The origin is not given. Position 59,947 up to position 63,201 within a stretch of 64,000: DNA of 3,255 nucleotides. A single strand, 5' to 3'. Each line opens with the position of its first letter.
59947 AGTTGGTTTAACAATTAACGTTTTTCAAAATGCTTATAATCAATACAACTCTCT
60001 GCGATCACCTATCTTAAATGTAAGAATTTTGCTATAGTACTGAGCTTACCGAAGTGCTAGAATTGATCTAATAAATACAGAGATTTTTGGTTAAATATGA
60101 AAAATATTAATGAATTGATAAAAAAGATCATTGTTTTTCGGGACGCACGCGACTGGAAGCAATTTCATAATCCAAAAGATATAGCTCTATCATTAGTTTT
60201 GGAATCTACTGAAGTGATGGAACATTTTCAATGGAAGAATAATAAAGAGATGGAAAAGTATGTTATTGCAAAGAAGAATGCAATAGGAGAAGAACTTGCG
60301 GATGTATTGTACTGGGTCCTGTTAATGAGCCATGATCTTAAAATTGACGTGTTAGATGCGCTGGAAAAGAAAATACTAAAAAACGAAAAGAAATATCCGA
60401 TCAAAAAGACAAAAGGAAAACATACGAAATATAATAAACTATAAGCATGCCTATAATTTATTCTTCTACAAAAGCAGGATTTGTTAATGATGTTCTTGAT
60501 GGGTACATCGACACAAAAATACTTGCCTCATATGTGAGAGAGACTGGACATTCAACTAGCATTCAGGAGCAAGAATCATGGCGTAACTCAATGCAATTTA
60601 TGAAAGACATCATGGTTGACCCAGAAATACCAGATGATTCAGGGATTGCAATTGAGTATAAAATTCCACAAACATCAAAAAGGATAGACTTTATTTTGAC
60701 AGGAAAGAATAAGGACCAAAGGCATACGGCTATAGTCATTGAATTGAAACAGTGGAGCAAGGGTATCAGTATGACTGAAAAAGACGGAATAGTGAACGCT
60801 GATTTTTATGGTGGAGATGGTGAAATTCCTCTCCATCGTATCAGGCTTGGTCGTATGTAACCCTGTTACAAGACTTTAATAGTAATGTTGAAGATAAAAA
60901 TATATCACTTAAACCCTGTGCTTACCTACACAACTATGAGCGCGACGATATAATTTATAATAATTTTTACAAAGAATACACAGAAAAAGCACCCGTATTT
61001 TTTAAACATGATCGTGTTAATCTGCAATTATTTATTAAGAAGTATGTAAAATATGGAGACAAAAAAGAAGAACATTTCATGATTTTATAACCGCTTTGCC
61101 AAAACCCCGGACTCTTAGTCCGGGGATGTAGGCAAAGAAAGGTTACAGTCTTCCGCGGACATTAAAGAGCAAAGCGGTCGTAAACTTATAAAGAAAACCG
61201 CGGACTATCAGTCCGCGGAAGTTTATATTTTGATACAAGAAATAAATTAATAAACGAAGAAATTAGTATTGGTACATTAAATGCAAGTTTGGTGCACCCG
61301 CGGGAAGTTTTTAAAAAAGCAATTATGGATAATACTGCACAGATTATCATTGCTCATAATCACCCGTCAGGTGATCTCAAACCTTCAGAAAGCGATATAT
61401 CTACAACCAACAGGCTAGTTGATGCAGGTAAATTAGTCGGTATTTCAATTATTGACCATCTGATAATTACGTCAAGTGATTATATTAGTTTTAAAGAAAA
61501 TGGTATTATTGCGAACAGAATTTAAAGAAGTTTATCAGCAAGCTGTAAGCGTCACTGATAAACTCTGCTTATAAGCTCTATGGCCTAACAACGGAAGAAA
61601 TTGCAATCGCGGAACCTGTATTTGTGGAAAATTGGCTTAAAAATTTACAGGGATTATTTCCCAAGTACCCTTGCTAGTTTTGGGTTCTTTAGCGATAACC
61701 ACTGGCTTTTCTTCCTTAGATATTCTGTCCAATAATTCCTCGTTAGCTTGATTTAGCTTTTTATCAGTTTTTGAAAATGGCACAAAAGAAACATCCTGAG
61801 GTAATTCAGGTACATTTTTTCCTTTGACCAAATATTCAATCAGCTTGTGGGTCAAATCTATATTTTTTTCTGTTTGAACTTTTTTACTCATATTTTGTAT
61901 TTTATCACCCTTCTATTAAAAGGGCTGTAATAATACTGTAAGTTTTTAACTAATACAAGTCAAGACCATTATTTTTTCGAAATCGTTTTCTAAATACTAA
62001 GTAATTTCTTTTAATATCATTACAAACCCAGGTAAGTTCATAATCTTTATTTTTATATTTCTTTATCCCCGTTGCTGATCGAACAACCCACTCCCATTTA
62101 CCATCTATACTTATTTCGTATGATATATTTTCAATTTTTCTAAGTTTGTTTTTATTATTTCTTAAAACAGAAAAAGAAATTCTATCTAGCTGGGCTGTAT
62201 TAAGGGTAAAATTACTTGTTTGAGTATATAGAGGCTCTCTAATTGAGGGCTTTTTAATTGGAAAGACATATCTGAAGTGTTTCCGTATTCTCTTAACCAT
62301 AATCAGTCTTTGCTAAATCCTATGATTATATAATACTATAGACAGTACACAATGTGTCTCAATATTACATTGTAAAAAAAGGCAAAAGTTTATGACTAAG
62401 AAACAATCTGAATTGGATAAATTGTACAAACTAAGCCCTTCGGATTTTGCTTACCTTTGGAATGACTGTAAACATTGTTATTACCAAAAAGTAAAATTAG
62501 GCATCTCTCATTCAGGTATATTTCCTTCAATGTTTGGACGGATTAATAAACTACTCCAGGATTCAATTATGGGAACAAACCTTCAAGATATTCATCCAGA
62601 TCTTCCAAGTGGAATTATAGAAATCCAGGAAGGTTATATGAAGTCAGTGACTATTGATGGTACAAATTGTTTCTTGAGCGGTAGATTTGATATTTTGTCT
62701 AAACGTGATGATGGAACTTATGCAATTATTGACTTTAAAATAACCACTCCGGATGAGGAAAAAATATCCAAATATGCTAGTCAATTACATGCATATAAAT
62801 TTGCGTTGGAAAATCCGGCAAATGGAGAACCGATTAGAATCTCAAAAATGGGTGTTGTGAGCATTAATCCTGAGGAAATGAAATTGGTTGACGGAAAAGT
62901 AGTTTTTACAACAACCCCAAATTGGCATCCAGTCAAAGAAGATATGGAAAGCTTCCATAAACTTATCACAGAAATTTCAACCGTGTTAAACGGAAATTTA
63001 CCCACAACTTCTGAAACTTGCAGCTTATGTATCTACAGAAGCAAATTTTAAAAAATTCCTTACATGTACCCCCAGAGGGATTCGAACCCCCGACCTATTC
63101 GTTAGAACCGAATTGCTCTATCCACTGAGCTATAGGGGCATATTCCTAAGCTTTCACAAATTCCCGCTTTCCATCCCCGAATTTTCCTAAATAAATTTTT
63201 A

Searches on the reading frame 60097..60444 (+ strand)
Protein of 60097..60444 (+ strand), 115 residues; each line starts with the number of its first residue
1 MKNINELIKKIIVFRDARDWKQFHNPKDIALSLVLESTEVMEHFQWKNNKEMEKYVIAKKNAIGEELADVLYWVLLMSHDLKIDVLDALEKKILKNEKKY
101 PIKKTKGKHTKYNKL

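Call 60: search_protein_families(library=pfam, proteins=[window:60097-60444:+], max_evalue=0.001)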
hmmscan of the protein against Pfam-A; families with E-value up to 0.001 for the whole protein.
window:60097-60444:+ (115 aa): 2 families
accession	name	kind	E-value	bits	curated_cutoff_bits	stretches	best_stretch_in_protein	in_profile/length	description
PF12643.12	MazG-like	-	6.3e-15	55.6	27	1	32-115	2-85/85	MazG-like family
PF03819.22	MazG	-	2.5e-05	24.9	22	1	27-101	4-71/74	MazG nucleotide pyrophosphohydrolase domain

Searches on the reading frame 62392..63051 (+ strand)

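Call 60: search_protein_families(library=pfam, proteins=[window:62392-63051:+], max_evalue=0.001)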
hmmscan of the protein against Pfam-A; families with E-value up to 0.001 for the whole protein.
window:62392-63051:+ (219 aa): 1 family
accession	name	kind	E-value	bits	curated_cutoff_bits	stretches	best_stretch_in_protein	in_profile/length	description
PF12705.13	PDDEXK_1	-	1.2e-09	38.9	22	1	87-217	120-244/247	PD-(D/E)XK nuclease superfamily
